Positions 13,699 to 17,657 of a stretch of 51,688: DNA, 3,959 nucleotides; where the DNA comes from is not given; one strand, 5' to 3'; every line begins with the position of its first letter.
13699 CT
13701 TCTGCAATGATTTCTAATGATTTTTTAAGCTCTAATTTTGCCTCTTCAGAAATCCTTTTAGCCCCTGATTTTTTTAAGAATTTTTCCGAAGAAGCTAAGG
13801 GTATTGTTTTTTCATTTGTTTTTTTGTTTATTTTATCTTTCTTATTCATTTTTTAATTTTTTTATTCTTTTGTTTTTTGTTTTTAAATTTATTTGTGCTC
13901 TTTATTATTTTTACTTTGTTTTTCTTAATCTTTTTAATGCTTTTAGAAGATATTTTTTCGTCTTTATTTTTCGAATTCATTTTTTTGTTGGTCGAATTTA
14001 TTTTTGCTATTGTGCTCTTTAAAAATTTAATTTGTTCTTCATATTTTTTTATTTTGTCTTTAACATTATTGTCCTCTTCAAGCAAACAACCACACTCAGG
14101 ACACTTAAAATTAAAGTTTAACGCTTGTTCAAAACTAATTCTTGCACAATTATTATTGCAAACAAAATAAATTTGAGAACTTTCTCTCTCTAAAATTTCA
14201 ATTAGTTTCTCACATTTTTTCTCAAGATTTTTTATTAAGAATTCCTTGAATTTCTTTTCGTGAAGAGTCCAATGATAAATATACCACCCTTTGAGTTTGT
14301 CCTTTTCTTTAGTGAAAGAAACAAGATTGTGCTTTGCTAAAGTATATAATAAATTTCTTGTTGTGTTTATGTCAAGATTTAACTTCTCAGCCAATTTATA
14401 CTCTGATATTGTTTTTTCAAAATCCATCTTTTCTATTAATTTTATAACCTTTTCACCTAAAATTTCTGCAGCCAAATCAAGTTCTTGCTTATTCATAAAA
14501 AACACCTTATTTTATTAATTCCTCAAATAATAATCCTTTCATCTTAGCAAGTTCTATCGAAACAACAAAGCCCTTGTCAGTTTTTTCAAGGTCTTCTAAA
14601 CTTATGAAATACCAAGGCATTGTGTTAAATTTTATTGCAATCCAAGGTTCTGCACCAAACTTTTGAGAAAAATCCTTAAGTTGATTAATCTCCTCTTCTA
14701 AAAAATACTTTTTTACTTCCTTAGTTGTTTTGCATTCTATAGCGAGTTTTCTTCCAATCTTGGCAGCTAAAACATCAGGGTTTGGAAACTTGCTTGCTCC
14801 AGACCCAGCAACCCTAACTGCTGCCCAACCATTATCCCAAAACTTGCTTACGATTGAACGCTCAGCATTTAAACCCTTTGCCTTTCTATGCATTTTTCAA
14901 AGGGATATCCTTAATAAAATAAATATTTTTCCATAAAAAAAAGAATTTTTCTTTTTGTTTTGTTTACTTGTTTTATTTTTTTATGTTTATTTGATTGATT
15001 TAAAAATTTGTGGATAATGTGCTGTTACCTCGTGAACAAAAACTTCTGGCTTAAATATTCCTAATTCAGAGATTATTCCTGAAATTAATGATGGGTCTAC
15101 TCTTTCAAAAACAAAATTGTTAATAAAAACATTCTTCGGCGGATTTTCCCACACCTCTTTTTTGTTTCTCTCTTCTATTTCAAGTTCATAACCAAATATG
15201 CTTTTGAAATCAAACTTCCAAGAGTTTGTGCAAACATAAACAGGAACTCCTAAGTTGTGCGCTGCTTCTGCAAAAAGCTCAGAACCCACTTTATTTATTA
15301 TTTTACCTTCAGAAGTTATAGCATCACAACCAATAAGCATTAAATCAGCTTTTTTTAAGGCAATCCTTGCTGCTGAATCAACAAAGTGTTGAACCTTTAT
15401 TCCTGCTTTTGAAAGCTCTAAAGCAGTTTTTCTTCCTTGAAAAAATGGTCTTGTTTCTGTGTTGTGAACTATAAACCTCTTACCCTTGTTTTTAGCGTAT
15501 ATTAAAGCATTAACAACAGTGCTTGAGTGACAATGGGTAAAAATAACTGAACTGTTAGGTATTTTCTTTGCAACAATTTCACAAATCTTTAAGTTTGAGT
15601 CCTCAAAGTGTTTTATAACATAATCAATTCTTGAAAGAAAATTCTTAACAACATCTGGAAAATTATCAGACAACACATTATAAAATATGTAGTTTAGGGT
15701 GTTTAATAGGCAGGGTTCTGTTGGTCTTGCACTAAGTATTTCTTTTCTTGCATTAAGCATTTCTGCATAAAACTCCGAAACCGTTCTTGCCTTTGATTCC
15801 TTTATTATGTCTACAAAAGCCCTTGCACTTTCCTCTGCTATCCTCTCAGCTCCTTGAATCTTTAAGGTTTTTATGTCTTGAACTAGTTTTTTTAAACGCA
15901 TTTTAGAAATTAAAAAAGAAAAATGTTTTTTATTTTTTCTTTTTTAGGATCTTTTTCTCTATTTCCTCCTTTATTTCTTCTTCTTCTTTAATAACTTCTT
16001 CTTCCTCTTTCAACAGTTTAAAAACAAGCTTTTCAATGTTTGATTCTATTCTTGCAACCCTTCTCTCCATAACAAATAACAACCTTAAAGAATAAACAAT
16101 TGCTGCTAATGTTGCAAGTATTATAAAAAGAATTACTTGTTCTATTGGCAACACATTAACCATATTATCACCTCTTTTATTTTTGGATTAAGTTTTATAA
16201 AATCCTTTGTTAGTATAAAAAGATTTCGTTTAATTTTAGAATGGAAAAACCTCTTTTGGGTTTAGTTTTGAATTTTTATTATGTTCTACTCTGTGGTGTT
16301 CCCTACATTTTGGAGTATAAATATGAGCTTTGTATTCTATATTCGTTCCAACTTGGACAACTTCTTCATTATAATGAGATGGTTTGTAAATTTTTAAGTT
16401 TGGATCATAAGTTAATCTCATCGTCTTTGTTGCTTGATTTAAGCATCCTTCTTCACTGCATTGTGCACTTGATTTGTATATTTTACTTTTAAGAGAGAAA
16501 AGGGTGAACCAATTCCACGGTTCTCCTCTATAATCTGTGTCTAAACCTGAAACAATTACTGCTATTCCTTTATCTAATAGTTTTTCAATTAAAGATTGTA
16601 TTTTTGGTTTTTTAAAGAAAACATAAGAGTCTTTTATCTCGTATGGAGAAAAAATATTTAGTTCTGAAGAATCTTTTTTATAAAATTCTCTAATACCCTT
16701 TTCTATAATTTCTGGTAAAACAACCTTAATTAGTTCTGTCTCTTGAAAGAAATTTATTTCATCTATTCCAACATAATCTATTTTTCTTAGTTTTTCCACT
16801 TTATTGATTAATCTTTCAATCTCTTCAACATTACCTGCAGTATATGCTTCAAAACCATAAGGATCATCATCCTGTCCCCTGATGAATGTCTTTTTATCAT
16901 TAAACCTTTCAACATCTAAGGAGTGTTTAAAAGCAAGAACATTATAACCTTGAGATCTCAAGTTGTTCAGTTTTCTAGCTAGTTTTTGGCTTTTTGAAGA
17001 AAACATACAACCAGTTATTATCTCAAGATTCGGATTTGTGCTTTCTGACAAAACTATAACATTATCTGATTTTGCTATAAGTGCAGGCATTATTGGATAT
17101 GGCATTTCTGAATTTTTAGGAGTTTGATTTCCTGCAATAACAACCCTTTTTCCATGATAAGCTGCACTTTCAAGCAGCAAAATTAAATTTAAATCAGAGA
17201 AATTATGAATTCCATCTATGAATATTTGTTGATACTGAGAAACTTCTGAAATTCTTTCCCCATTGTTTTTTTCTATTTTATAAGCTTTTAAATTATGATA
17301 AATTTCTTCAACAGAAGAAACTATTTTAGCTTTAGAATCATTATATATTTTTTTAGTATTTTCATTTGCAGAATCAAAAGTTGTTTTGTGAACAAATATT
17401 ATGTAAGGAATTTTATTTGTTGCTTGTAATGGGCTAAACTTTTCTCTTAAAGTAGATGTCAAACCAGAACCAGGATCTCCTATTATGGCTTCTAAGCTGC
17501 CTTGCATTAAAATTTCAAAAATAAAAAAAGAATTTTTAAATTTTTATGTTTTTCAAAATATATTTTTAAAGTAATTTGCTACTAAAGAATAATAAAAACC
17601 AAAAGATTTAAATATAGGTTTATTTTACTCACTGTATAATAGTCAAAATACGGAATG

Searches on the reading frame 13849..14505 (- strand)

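Call 87: search_protein_families(library=pfam, proteins=[window:13849-14505:-], max_evalue=0.001)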
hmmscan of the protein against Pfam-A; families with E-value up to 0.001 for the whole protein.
window:13849-14505:- (219 aa): 3 families
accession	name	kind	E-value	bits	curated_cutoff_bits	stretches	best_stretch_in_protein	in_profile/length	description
PF02002.24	TFIIE_alpha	-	2.1e-11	44.1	22.9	1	12-109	7-104/105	TFIIE alpha subunit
PF07282.18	Cas12f1-like_TNB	-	2e-05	25.1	26.3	1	85-147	3-55/60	Cas12f1-like, TNB domain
PF25212.1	HVO_A0114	-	0.00015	21.9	27.6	1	7-70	11-74/84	HVO_A0114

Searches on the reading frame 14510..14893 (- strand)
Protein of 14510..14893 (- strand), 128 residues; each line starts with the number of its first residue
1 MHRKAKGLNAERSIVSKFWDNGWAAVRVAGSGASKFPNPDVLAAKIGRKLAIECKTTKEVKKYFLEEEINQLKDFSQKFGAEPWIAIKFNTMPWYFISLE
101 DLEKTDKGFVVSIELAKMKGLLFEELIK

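Call 87: search_protein_families(library=pfam, proteins=[window:14510-14893:-], max_evalue=0.001)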
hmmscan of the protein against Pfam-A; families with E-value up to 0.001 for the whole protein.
window:14510-14893:- (128 aa): 2 families
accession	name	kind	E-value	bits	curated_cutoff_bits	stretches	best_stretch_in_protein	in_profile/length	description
PF01870.24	Hjc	-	7.3e-29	100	21.1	1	10-100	2-92/93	Archaeal holliday junction resolvase (hjc)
PF24608.2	PDDEXK_15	-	0.00029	21.2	27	1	3-97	2-111/164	Phage putative PDDEXK endonuclease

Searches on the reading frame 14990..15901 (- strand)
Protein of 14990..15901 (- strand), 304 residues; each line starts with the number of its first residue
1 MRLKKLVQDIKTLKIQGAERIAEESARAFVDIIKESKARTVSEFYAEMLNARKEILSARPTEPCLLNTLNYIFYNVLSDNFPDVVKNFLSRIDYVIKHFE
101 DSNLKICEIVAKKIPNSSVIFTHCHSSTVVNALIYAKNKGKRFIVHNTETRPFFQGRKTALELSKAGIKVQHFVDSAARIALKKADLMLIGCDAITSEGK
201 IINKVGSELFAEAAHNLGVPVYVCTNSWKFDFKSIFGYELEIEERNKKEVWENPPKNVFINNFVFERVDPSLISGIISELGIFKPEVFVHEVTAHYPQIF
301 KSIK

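Call 87: search_protein_families(library=pfam, proteins=[window:14990-15901:-], max_evalue=0.001)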
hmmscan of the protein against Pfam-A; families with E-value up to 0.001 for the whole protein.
window:14990-15901:- (304 aa): 1 family
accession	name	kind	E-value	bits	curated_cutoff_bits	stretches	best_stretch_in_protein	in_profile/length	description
PF01008.23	IF-2B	-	5.5e-58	196.8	22.4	1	14-285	1-280/280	Initiation factor 2 subunit family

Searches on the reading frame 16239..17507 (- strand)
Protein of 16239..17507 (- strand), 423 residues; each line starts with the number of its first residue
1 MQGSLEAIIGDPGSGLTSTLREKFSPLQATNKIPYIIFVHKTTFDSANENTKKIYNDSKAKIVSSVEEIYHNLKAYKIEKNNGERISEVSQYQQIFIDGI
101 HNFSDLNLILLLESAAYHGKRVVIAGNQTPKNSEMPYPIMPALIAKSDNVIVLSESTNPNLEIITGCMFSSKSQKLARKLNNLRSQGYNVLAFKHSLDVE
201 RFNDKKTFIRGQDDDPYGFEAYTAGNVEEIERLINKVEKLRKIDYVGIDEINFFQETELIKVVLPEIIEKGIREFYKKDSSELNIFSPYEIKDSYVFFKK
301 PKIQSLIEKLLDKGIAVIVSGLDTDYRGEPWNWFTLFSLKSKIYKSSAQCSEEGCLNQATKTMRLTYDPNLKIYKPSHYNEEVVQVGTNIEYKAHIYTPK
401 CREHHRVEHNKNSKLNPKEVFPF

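Call 87: search_protein_families(library=pfam, proteins=[window:16239-17507:-], max_evalue=0.001)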
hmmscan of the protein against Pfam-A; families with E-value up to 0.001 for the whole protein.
window:16239-17507:- (423 aa): 1 family
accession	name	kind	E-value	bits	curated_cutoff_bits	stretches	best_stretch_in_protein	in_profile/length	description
PF00265.24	TK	-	3.9e-26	92.4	20.6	2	161-257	3-92/176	Thymidine kinase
